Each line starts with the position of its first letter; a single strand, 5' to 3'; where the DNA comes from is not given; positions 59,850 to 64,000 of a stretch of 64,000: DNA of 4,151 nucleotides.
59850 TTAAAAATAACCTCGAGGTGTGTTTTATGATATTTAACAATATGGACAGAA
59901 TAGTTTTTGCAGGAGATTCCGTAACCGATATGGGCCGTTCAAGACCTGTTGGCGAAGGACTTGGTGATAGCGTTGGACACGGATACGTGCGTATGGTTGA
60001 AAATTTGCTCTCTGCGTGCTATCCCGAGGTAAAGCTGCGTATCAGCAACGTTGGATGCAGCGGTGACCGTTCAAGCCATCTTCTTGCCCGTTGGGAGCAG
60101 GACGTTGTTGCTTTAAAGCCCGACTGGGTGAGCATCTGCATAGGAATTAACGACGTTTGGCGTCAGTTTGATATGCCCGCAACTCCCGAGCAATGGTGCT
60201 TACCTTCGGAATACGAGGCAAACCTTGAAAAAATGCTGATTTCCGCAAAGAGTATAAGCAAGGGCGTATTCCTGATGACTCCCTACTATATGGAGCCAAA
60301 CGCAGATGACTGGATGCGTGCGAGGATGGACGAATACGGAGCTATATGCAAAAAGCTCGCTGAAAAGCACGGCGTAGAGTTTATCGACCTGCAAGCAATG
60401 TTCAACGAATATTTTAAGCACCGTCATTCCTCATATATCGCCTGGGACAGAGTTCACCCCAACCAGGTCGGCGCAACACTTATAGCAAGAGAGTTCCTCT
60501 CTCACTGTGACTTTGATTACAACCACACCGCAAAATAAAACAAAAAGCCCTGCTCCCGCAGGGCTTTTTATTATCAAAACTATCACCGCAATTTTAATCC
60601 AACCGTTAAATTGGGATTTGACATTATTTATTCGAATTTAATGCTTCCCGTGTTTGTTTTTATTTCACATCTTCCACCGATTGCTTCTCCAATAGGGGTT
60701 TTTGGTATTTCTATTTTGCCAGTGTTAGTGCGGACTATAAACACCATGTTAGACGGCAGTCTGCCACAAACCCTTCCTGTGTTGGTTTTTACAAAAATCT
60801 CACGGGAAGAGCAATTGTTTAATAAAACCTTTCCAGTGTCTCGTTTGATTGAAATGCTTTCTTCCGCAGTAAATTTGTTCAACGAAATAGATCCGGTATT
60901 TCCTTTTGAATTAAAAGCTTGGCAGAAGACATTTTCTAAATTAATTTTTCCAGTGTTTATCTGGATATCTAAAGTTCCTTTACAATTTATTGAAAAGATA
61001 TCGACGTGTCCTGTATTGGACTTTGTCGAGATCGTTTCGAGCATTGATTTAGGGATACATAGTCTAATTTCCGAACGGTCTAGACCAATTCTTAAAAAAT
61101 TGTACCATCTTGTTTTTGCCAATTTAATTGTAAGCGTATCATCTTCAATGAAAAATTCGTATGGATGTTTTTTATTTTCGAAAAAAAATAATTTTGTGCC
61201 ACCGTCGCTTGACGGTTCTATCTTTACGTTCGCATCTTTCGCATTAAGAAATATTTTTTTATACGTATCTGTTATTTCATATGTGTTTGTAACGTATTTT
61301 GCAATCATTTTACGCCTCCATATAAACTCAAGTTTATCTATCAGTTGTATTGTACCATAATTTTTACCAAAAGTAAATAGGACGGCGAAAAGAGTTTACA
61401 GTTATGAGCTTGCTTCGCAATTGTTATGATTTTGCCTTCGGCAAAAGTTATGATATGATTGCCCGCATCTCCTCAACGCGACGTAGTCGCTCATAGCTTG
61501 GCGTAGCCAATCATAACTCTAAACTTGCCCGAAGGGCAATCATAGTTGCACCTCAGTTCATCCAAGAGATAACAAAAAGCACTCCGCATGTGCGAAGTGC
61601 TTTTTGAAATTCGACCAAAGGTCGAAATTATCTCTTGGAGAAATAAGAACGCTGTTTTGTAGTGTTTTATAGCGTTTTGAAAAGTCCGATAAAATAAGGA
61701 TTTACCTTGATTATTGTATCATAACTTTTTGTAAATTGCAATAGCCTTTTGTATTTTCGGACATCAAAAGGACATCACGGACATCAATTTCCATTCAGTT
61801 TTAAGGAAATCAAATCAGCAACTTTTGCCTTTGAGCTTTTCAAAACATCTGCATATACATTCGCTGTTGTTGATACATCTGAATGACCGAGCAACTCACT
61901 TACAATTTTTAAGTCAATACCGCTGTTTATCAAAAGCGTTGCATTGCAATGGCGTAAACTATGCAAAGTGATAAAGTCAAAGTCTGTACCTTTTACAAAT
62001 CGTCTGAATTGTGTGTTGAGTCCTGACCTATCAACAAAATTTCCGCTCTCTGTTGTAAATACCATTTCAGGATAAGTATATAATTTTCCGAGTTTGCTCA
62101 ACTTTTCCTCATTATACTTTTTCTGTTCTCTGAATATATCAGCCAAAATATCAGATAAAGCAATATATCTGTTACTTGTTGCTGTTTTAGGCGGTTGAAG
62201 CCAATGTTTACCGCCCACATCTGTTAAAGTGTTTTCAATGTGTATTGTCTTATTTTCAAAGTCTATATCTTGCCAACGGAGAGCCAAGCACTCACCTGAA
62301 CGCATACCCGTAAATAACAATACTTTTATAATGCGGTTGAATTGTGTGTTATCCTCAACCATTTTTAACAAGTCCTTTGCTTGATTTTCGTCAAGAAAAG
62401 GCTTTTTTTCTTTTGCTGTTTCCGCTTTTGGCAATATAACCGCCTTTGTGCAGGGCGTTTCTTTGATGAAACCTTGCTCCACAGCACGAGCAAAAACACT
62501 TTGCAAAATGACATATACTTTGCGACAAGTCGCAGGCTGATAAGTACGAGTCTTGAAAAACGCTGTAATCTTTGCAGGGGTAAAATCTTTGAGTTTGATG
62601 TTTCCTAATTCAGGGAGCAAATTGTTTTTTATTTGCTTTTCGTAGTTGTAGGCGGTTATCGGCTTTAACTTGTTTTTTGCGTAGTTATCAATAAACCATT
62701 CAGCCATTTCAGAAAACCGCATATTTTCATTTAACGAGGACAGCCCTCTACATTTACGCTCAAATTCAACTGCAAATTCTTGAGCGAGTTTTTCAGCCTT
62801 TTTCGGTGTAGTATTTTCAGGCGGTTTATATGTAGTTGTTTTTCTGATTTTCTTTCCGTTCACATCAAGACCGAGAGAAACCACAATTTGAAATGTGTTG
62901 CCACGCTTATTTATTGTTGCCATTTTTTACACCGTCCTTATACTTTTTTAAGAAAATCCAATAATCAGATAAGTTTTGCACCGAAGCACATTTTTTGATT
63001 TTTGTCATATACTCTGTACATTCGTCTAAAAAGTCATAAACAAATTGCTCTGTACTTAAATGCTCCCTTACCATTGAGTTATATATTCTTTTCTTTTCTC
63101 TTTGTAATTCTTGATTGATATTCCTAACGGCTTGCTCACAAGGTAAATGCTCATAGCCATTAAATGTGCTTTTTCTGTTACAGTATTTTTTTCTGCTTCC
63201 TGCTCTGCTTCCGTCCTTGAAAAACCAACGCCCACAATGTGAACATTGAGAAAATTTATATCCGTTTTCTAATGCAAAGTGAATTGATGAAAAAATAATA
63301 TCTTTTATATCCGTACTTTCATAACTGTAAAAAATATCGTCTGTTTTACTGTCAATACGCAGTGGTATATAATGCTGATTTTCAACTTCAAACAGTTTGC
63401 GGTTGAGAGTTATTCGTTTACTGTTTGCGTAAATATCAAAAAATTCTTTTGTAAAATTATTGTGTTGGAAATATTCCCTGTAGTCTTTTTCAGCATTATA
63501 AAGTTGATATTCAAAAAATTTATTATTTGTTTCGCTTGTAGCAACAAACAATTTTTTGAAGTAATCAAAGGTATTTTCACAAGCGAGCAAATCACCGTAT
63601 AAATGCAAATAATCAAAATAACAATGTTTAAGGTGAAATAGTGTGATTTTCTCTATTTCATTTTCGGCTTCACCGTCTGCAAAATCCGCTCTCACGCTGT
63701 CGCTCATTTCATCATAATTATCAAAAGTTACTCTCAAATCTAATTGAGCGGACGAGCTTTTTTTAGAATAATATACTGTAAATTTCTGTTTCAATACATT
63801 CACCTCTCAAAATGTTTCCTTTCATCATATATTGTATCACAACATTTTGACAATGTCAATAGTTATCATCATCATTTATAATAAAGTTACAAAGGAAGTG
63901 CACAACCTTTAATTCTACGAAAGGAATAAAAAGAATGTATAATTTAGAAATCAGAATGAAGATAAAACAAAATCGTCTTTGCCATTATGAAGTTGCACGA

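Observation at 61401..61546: Unexplained convergent array of six triloop-hairpin + heptamer units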

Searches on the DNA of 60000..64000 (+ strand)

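Call 3: search_rna_families(source=window, start=60000, end=64000, threshold=evalue, max_evalue=10, show_alignments=3)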
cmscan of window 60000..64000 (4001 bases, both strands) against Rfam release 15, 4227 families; matches with E-value up to 10: 16.
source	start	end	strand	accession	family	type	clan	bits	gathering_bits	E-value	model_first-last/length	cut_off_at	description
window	60537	60612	-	RF02064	STnc370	Gene; sRNA;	-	32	54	0.13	1-71/71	no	Enterobacterial sRNA STnc370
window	60535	60621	-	RF02637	EF0408_EF0409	Gene; sRNA;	-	24.6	440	0.0014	1-412/412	no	Enterococcus sRNA EF0408_EF0409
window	60532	60599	-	RF01770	rimP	Cis-reg; leader;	-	24.3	47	0.82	1-102/102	no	Gammaprotebacteria rimP leader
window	60521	60629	+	RF01770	rimP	Cis-reg; leader;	-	23.6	47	1.1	1-102/102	no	Gammaprotebacteria rimP leader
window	60516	60584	+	RF02621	BSnc120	Gene; sRNA;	-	21.8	114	0.16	1-88/88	no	Brucella sRNA 120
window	60534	60607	-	RF01772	rnk_pseudo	Cis-reg; leader;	-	21.6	55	2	1-108/108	no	Pseudomonas rnk leader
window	62067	62120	-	RF00145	snoZ105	Gene; snRNA; snoRNA; CD-box;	-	21.5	45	3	1-72/72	no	Small nucleolar RNA Z105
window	62394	62416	+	RF00489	ctRNA_p42d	Gene; antisense;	-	21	50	0.41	1-46/46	no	ctRNA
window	60515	60572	+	RF01859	Phe_leader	Cis-reg; leader;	-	20.6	55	4.4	1-125/125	no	Phenylalanine leader peptide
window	60539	60643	-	RF01859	Phe_leader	Cis-reg; leader;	-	20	55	5.9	1-125/125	no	Phenylalanine leader peptide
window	60511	60569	+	RF01400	istR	Gene; antitoxin;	-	19.9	45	0.84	1-130/130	no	istR Hfq binding RNA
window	63279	63383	+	RF04328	snR107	Gene; snRNA; snoRNA; CD-box;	-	19.4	44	3.3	1-118/118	no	Fungal C/D box small nucleolar RNA 107 family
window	60510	60573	+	RF00506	Thr_leader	Cis-reg; leader;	-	19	55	3.4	1-118/118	no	Threonine operon leader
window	61556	61608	+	RF02377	SurA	Gene; sRNA;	-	18.7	100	0.056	1-279/279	no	SurA sRNA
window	60541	60569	-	RF04001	mir-7918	Gene; miRNA;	-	17.7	80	4.7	1-58/58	no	mir-7918 microRNA precursor family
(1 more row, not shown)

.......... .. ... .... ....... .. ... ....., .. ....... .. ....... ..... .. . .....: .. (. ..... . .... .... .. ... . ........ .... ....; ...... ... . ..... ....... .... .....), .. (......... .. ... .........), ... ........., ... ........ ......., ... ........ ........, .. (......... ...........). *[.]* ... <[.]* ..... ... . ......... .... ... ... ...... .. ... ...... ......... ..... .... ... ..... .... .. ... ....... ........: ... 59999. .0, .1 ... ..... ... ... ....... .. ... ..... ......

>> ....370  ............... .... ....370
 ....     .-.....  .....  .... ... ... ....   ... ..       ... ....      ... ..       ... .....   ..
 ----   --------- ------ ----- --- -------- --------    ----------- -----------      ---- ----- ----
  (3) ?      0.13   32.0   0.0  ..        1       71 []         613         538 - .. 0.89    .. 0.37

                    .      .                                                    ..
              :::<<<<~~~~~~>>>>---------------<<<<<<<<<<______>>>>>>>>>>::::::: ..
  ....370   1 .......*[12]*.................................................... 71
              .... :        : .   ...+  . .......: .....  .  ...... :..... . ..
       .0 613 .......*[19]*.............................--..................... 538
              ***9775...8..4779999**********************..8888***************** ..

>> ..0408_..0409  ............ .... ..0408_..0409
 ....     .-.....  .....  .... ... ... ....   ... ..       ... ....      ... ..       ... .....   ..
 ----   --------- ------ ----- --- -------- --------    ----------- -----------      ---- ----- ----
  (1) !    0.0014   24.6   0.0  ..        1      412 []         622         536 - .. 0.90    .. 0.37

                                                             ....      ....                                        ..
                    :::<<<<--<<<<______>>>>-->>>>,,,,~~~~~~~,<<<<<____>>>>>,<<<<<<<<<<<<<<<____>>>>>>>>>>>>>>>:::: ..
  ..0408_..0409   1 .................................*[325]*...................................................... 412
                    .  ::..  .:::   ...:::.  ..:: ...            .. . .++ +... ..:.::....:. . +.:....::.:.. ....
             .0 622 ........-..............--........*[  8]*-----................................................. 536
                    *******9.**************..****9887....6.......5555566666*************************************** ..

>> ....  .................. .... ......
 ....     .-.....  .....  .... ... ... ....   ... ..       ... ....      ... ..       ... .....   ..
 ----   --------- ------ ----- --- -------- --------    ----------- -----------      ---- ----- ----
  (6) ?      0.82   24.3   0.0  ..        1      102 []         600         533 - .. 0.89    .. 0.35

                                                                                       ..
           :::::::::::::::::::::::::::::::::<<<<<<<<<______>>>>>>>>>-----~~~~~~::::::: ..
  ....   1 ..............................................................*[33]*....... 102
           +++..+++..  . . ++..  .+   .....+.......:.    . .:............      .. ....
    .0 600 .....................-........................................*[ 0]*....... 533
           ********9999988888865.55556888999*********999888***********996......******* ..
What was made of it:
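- On Any Rfam RNA family: The nearest matches are weak terminator-like hits at about 60540 and at 61556-61608 (call 3).
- Tried and rejected: Rfam at permissive threshold: nothing in the array (call 3).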

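Call 7: search_dna_similar(query=window:61300-61800:+, collection=phages, mode=distant, max_evalue=0.01)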
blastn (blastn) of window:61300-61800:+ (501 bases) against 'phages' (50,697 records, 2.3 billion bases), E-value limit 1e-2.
No match.

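Call 8: search_dna_similar(query=window:61300-61800:+, collection=plasmids, mode=distant, max_evalue=0.01)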
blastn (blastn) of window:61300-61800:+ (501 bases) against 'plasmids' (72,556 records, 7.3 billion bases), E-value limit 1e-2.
No match.
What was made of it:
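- On ssoA-type single-strand origin: The array is not on a plasmid (call 8).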
